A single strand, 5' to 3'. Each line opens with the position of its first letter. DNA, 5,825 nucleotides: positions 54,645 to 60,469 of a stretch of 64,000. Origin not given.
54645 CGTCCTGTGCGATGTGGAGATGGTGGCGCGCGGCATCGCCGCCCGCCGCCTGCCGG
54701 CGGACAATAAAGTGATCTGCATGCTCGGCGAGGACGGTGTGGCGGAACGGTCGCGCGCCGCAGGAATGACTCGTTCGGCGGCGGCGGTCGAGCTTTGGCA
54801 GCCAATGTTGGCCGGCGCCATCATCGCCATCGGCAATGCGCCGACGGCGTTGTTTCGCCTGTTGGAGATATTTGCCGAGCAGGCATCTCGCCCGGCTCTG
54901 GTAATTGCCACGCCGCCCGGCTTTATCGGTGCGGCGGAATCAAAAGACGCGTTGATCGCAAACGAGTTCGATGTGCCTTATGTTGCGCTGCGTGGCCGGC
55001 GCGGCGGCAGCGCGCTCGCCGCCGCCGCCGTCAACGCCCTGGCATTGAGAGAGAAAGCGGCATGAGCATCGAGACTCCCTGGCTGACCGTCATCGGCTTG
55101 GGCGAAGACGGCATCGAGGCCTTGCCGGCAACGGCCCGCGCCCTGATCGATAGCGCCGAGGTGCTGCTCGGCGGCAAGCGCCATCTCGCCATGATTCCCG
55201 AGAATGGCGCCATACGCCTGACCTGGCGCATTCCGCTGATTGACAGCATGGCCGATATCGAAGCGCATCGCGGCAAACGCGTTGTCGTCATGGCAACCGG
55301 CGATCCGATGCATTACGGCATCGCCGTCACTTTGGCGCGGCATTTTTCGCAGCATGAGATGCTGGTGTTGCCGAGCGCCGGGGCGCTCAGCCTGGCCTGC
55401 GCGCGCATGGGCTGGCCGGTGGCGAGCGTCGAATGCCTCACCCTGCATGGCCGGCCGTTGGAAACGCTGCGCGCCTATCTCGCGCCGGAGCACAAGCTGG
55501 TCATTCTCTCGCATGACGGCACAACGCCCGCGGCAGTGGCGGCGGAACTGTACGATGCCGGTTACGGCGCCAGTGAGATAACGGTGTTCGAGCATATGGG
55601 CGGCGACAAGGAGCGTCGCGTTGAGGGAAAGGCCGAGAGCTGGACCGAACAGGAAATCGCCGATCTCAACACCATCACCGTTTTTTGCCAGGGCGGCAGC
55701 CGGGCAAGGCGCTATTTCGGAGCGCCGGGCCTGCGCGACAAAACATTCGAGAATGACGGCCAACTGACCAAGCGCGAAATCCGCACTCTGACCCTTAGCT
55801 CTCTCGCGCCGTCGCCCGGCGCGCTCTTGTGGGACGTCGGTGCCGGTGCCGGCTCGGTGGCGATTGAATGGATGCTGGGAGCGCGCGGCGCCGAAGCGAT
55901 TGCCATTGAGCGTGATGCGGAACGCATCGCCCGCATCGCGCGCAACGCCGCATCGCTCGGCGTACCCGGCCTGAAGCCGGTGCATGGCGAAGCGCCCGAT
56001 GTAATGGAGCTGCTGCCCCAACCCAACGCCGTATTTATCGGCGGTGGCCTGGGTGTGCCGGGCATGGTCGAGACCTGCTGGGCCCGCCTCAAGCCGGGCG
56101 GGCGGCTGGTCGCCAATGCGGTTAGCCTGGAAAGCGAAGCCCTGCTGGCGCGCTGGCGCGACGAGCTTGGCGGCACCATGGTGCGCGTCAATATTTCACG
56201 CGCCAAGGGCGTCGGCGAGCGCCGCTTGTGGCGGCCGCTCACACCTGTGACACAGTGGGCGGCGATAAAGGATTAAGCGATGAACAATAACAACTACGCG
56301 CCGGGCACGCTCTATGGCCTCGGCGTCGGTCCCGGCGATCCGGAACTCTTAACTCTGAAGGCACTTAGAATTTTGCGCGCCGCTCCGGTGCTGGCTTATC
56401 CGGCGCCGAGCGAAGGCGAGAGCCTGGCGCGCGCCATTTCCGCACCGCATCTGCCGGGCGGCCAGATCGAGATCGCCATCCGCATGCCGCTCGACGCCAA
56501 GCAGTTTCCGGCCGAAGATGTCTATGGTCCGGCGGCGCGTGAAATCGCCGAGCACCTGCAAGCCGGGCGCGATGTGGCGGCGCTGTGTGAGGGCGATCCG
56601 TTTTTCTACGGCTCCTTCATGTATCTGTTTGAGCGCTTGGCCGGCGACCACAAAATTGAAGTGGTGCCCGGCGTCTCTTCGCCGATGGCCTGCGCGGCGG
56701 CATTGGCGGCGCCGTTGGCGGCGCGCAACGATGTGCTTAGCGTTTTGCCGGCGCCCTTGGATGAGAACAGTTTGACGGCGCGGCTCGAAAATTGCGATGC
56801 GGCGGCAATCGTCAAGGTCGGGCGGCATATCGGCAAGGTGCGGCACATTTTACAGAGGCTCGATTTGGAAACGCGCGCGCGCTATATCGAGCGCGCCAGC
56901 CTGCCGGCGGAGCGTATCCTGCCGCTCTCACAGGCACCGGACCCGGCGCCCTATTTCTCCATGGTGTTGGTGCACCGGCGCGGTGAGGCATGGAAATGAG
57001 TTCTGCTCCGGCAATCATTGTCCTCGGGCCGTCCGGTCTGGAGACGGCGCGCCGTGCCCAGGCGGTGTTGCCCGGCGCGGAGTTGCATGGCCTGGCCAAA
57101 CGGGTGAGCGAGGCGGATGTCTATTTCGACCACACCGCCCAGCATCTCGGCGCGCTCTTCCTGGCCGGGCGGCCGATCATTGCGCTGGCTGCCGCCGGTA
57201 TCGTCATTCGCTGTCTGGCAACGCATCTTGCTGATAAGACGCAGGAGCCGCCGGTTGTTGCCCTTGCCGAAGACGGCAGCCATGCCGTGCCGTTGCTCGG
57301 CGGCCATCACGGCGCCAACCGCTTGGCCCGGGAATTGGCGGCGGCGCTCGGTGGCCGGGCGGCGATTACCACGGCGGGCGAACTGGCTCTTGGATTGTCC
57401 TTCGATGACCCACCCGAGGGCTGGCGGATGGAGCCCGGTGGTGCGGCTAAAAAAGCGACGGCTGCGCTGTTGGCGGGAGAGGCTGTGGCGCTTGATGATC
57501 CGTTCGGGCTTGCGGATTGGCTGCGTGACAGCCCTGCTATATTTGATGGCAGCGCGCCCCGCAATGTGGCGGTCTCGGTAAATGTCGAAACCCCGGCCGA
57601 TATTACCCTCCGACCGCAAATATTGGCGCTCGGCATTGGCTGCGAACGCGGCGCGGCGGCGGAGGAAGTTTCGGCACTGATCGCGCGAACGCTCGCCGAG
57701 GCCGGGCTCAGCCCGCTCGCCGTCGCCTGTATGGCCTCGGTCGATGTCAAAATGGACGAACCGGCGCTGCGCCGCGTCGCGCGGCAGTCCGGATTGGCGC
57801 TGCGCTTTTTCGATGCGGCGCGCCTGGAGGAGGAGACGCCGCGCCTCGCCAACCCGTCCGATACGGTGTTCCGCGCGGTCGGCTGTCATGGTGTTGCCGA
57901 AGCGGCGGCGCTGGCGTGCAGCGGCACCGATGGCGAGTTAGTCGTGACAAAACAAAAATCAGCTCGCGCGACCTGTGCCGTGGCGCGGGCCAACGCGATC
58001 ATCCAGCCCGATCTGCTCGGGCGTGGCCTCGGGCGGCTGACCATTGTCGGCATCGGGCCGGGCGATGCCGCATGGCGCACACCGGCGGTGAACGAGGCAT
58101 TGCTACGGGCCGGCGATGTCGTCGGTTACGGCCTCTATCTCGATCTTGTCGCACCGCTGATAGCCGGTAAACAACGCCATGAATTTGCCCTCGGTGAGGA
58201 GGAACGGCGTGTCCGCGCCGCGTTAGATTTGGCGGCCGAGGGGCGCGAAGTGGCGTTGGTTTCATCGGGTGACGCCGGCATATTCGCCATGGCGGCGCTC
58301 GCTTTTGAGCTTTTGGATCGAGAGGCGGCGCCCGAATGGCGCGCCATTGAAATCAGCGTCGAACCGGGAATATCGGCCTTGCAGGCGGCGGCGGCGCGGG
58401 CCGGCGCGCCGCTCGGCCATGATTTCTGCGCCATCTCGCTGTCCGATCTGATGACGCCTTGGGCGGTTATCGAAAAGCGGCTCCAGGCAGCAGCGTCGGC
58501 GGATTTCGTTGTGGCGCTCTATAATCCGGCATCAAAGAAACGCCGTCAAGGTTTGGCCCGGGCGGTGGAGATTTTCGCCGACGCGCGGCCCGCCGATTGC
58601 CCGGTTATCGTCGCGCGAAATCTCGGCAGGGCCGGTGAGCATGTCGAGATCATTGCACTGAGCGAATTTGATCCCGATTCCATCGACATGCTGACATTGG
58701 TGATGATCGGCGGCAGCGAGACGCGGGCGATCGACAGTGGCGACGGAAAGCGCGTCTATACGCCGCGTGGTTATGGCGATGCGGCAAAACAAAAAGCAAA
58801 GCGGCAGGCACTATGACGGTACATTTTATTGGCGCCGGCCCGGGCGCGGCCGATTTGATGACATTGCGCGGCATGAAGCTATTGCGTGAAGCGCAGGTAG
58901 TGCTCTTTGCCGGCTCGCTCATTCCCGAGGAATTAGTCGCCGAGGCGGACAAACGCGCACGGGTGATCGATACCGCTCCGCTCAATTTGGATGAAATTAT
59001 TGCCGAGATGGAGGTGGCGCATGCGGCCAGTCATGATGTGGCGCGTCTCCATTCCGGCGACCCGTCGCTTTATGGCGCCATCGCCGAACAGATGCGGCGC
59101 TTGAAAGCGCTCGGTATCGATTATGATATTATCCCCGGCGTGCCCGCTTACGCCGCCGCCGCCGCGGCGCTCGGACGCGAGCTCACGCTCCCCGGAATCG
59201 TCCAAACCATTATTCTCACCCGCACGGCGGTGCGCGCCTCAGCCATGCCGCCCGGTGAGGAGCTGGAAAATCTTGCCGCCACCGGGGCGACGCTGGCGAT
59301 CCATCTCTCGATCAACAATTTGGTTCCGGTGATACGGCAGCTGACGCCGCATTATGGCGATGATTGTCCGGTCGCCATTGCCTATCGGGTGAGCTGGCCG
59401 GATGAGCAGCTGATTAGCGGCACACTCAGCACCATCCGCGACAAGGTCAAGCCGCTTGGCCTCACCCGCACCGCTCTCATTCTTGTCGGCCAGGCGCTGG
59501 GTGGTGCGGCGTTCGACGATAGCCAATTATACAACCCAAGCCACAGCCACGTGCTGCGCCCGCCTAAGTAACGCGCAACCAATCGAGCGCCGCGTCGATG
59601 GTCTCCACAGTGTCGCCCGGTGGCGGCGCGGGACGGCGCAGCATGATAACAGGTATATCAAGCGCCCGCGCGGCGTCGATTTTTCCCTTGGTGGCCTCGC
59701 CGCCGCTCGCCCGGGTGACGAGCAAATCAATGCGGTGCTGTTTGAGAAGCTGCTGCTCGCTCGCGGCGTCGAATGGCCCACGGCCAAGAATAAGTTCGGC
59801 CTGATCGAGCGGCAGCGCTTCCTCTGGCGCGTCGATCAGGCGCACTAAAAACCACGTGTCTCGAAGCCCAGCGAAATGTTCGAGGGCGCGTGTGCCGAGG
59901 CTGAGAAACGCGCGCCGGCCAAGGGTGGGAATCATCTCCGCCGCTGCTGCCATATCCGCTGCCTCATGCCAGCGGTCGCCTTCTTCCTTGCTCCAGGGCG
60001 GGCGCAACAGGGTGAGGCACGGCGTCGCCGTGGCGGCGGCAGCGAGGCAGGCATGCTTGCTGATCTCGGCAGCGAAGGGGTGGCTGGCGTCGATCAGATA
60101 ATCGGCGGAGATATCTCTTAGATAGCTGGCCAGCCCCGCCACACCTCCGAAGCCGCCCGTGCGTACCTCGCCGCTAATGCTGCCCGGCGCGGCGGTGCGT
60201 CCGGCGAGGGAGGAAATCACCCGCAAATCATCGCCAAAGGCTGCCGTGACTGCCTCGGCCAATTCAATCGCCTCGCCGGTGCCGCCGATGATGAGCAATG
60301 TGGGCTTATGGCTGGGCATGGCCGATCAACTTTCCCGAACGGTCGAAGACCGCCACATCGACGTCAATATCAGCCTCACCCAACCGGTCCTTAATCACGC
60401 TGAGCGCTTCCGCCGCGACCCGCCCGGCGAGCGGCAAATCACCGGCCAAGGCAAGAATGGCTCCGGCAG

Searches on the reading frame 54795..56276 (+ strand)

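Call 36: search_protein_families(library=pfam, proteins=[window:54795-56276:+], max_evalue=0.0001)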
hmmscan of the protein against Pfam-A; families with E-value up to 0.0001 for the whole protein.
window:54795-56276:+ (493 aa): 1 family
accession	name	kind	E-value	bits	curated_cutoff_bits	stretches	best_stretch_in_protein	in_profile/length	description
PF00590.25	TP_methylase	-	1.9e-16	61.1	27.8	1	97-281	2-209/212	Tetrapyrrole (Corrin/Porphyrin) Methylases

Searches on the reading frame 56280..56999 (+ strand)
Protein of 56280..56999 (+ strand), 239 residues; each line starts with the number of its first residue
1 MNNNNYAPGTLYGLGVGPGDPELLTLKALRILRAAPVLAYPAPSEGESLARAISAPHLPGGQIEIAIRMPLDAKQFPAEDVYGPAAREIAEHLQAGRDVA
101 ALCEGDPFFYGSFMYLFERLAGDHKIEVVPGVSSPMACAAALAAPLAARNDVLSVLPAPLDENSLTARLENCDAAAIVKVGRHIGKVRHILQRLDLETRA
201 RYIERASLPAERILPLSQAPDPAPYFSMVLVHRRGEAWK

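Call 36: search_protein_families(library=pfam, proteins=[window:56280-56999:+], max_evalue=0.0001)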
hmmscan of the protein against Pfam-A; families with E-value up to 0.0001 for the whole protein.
window:56280-56999:+ (239 aa): 1 family
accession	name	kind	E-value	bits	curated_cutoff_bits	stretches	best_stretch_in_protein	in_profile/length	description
PF00590.25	TP_methylase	-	4.1e-44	151.5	27.8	1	10-214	1-204/212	Tetrapyrrole (Corrin/Porphyrin) Methylases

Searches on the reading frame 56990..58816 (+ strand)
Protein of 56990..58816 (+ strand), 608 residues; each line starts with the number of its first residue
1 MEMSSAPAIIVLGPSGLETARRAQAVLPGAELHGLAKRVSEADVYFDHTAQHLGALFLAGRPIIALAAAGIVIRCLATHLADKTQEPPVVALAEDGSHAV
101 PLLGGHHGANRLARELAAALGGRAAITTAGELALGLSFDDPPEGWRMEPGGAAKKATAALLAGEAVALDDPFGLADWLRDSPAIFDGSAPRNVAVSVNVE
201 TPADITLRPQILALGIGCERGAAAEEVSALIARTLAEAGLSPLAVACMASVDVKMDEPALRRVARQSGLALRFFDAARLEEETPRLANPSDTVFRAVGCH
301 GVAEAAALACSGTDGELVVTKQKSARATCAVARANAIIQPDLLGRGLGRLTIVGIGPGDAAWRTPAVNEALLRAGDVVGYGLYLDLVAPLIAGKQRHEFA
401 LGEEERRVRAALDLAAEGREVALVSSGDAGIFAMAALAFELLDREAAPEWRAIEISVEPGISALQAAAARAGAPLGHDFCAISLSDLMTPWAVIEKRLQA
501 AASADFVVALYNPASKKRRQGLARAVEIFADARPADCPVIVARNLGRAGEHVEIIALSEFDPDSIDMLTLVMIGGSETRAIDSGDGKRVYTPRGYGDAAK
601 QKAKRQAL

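Call 36: search_protein_families(library=pfam, proteins=[window:56990-58816:+], max_evalue=0.0001)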
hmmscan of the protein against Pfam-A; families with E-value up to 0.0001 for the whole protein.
window:56990-58816:+ (608 aa): 3 families
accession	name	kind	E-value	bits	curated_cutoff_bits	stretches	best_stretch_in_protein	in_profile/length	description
PF01890.21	CbiG_C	-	2.8e-33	115.3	27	1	212-332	1-117/117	Cobalamin synthesis G C-terminus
PF00590.25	TP_methylase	-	5.5e-33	115.1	27.8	1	349-559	1-210/212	Tetrapyrrole (Corrin/Porphyrin) Methylases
PF11760.13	CbiG_N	-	1.8e-26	92.4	25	1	52-130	2-81/82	Cobalamin synthesis G N-terminal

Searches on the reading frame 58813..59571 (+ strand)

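Call 36: search_protein_families(library=pfam, proteins=[window:58813-59571:+], max_evalue=0.0001)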
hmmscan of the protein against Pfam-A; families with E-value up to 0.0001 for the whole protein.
window:58813-59571:+ (252 aa): 1 family
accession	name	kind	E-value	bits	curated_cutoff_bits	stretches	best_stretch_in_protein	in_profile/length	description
PF00590.25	TP_methylase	-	6.3e-46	157.4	27.8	1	2-208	1-211/212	Tetrapyrrole (Corrin/Porphyrin) Methylases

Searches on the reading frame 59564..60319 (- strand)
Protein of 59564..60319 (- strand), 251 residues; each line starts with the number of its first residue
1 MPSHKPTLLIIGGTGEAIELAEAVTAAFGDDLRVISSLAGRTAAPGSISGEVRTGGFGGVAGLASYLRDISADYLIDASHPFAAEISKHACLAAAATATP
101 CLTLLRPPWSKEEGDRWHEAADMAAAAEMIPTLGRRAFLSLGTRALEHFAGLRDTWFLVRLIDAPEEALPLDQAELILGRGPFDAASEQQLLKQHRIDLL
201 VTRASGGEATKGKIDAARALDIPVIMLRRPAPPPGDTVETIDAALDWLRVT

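Call 36: search_protein_families(library=pfam, proteins=[window:59564-60319:-], max_evalue=0.0001)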
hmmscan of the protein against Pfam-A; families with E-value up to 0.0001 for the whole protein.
window:59564-60319:- (251 aa): 1 family
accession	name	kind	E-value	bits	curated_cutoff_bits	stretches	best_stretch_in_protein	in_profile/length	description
PF02571.20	CbiJ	-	7e-66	222.5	28.6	1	8-248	2-233/234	Precorrin-6x reductase CbiJ/CobK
